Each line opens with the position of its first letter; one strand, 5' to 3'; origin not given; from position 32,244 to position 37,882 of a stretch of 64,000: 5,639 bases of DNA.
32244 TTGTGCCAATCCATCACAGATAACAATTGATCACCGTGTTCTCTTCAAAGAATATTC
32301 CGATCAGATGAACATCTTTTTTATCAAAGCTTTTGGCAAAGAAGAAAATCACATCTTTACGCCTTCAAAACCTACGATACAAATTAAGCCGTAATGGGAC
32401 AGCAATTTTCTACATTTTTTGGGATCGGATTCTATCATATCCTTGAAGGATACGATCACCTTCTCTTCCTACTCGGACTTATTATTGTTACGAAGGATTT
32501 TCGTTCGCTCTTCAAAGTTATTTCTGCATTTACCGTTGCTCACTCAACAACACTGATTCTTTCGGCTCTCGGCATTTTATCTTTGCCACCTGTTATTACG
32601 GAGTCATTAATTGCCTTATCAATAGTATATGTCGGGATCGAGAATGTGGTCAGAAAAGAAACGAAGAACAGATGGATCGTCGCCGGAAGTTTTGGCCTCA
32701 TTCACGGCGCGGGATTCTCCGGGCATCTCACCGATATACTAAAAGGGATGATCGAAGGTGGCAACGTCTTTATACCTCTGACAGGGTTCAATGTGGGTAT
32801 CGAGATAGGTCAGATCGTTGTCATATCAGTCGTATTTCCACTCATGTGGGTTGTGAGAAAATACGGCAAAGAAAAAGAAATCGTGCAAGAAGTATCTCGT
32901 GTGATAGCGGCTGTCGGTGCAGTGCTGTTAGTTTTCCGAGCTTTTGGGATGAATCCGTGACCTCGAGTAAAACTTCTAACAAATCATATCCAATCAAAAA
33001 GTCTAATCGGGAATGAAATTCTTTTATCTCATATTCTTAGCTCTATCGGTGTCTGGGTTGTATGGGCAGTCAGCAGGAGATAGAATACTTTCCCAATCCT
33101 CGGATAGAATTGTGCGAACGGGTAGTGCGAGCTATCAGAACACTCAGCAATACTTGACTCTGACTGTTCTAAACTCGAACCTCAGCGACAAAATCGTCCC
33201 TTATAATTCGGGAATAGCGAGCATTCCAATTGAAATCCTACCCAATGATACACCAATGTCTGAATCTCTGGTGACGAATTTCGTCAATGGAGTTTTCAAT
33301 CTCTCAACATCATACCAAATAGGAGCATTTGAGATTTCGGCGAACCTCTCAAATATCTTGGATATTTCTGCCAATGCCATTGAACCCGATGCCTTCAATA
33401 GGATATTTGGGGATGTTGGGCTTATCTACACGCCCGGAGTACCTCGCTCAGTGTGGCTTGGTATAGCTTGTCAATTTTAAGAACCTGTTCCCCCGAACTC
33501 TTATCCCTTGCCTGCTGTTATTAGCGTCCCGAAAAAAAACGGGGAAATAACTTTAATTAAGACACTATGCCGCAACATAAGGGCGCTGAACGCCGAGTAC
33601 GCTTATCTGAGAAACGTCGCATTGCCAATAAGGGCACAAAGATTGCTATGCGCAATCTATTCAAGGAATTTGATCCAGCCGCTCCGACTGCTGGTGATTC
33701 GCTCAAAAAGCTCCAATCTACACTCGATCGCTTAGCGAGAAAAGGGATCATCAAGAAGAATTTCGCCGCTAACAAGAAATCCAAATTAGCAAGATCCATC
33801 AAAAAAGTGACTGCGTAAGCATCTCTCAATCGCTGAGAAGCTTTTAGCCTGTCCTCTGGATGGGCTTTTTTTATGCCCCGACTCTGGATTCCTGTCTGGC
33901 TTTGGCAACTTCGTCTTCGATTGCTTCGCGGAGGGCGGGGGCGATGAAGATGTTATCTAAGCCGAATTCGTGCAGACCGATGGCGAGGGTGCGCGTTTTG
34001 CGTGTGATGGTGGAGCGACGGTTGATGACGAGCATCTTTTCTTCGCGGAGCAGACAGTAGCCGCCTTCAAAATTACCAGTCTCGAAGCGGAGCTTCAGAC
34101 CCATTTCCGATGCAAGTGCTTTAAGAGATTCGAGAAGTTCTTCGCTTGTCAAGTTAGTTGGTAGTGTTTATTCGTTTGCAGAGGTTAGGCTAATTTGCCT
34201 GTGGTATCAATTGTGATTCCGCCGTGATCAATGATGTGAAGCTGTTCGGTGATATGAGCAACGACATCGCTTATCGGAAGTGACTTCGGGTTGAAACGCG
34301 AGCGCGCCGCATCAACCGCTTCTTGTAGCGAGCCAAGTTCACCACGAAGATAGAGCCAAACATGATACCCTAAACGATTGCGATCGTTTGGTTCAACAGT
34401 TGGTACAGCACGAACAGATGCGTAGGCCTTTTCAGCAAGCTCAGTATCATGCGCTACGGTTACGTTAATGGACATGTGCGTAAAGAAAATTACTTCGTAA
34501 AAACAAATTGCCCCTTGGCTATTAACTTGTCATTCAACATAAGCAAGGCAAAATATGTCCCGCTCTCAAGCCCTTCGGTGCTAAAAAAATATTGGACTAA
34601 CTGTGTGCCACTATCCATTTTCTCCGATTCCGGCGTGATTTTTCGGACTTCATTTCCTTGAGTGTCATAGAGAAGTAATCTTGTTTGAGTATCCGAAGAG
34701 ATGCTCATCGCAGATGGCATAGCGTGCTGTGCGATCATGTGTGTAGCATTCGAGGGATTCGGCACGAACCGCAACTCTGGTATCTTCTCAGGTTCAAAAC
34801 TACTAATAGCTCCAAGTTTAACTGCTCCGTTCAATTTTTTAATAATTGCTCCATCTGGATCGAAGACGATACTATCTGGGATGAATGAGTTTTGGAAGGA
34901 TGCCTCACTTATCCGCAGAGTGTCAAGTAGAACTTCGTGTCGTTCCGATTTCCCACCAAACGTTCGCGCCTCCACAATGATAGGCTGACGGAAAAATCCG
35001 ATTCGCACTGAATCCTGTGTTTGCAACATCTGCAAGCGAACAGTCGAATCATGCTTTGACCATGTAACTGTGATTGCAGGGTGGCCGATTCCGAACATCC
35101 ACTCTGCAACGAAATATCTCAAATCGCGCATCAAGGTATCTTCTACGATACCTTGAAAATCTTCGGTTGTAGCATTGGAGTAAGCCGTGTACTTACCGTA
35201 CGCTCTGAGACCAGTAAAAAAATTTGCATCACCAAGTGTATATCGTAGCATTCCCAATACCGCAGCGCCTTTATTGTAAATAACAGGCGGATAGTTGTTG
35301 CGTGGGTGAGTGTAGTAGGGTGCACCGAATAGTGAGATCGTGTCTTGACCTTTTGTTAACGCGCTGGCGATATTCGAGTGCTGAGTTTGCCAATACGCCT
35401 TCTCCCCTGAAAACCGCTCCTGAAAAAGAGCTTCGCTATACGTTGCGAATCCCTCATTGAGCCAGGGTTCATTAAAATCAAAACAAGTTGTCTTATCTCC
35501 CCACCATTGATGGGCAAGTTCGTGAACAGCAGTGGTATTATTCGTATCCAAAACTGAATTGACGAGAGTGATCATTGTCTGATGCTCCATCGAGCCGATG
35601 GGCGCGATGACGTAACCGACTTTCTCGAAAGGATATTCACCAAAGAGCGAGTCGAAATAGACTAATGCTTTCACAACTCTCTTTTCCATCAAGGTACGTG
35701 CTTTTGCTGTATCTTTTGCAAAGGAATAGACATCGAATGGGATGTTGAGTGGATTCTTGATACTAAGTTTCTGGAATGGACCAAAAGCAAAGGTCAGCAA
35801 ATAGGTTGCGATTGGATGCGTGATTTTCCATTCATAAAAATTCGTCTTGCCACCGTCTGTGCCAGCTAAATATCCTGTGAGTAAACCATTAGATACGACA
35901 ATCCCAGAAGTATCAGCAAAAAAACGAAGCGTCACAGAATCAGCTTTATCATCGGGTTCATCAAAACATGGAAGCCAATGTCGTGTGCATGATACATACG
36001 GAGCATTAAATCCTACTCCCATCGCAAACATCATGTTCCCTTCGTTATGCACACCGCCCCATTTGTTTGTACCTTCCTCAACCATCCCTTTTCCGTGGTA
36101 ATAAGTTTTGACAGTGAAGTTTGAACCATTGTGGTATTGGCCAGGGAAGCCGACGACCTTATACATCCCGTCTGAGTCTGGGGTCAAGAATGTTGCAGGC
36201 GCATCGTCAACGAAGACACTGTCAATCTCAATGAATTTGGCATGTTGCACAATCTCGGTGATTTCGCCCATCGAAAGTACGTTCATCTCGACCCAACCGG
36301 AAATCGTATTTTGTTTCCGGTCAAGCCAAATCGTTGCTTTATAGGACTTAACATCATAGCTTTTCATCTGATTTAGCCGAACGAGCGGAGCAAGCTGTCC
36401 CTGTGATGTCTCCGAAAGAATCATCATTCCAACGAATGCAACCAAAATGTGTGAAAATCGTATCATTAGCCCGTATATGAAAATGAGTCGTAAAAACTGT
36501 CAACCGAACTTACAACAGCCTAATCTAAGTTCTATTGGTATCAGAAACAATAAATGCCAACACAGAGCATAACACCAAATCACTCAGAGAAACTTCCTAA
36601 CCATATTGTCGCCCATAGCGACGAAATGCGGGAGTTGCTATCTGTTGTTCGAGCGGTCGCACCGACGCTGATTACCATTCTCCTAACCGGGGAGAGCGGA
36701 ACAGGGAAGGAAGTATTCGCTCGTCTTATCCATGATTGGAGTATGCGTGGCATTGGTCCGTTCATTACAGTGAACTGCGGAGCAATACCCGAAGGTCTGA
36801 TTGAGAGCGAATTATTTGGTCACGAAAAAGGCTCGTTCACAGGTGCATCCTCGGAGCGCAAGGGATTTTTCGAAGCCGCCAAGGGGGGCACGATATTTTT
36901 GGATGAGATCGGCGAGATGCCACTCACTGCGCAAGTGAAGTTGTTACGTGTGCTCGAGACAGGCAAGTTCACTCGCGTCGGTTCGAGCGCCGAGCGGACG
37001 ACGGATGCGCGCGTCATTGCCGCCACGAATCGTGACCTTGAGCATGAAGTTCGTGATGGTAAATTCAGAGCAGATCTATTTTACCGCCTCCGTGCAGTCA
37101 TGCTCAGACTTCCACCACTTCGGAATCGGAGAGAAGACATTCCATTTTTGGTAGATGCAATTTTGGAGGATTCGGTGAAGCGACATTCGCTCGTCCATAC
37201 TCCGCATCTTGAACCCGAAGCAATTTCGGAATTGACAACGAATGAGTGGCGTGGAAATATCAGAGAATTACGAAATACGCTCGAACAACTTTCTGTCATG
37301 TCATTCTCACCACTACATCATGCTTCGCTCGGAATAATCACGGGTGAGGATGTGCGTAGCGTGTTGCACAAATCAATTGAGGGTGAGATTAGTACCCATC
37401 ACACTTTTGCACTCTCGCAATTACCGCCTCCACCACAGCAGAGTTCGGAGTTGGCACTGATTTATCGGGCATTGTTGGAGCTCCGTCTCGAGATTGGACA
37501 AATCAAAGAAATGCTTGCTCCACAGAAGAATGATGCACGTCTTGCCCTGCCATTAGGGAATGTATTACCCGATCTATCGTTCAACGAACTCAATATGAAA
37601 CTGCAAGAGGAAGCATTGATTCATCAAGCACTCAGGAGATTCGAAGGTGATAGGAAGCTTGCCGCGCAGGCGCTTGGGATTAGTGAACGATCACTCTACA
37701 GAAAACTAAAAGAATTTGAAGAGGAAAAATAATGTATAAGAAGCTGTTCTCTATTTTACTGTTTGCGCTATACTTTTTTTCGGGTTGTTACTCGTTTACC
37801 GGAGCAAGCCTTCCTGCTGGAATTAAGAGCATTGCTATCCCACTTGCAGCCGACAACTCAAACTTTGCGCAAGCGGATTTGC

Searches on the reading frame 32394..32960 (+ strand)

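Call 75: search_protein_families(library=pfam, proteins=[window:32394-32960:+], max_evalue=0.00001)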
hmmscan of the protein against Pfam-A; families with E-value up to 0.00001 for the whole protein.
window:32394-32960:+ (188 aa): 2 families
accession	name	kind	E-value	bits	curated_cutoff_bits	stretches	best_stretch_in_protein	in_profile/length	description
PF13795.12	HupE_UreJ_2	-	4.1e-45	153.7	24.5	1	8-156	1-154/156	HupE / UreJ protein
PF04955.18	HupE_UreJ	-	8.9e-10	38.8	23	1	7-177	20-178/179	HupE / UreJ protein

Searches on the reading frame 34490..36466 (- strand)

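Call 75: search_protein_families(library=pfam, proteins=[window:34490-36466:-], max_evalue=0.00001)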
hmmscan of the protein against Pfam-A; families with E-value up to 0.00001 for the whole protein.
window:34490-36466:- (658 aa): 2 families
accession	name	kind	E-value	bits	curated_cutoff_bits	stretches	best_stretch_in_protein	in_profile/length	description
PF01433.26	Peptidase_M1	-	5.7e-27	95.2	27.7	1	266-456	8-218/218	Peptidase family M1 domain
PF17900.6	Peptidase_M1_N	-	1.6e-11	45.1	25.8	1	41-223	4-186/186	Peptidase M1 N-terminal domain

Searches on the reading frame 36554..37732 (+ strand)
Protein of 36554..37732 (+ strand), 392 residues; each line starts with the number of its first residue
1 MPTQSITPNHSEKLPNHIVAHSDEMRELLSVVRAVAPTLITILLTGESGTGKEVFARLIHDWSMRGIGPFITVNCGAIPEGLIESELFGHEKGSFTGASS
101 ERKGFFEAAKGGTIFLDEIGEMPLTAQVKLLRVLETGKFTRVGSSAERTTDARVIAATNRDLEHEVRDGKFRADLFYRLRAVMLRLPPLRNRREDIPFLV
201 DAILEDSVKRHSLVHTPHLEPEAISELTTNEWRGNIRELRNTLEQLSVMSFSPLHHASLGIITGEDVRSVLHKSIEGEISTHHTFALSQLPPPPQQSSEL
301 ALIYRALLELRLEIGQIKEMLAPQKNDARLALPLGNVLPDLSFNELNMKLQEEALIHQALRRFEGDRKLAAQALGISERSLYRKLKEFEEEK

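Call 75: search_protein_families(library=pfam, proteins=[window:36554-37732:+], max_evalue=0.00001)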
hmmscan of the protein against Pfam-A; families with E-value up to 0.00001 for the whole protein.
window:36554-37732:+ (392 aa): 5 families
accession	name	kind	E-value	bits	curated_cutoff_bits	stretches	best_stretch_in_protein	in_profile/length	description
PF00158.32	Sigma54_activat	-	1.5e-69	233.4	20.2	1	18-184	1-167/168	Sigma-54 interaction domain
PF14532.12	Sigma54_activ_2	-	4.4e-19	69.5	25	1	20-189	2-138/138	Sigma-54 interaction domain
PF25601.1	AAA_lid_14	-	7.3e-15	55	27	1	190-250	1-60/87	AAA+ ATPase lid domain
PF02954.25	HTH_8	-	1e-10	41.6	22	1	351-388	5-42/42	Bacterial regulatory protein, Fis family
PF07728.20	AAA_5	-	4.7e-06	27.1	22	1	42-161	2-124/139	AAA domain (dynein-related subfamily)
